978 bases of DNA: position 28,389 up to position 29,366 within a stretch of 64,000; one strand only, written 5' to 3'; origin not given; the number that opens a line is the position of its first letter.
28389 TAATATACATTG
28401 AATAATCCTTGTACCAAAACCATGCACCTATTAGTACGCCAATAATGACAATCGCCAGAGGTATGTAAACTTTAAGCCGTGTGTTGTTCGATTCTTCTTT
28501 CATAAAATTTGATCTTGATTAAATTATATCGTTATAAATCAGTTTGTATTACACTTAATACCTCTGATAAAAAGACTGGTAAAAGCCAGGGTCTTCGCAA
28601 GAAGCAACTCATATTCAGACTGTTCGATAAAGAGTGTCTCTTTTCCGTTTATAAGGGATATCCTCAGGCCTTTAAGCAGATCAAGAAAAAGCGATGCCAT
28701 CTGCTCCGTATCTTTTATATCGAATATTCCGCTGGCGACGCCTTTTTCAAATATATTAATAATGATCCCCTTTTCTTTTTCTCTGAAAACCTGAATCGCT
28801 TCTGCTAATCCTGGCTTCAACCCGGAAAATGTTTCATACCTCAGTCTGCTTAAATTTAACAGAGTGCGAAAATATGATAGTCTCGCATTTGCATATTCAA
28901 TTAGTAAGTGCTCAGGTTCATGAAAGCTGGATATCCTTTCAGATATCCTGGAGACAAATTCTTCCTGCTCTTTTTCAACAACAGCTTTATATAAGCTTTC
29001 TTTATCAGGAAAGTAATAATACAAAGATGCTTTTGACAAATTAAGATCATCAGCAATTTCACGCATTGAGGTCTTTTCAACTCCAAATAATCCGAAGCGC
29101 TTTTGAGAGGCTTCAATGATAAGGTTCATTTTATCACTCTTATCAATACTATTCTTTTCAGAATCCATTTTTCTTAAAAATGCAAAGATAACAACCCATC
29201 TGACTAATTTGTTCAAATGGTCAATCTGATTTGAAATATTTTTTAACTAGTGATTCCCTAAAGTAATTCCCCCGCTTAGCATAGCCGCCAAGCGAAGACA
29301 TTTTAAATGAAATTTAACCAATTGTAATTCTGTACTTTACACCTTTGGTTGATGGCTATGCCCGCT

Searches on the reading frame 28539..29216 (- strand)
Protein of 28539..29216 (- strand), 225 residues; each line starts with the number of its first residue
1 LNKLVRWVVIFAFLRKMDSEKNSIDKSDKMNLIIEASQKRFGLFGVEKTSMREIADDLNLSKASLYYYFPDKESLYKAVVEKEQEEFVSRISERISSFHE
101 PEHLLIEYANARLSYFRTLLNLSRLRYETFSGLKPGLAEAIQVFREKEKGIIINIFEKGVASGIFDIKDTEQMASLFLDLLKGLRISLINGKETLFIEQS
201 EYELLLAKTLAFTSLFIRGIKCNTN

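Call 54: search_protein_families(library=pfam, proteins=[window:28539-29216:-], max_evalue=0.00001)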
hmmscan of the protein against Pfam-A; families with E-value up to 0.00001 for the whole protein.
window:28539-29216:- (225 aa): 1 family
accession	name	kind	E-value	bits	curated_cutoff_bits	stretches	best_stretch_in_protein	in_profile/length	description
PF00440.29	TetR_N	-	4.7e-13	49.1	24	1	33-79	1-47/47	Bacterial regulatory proteins, tetR family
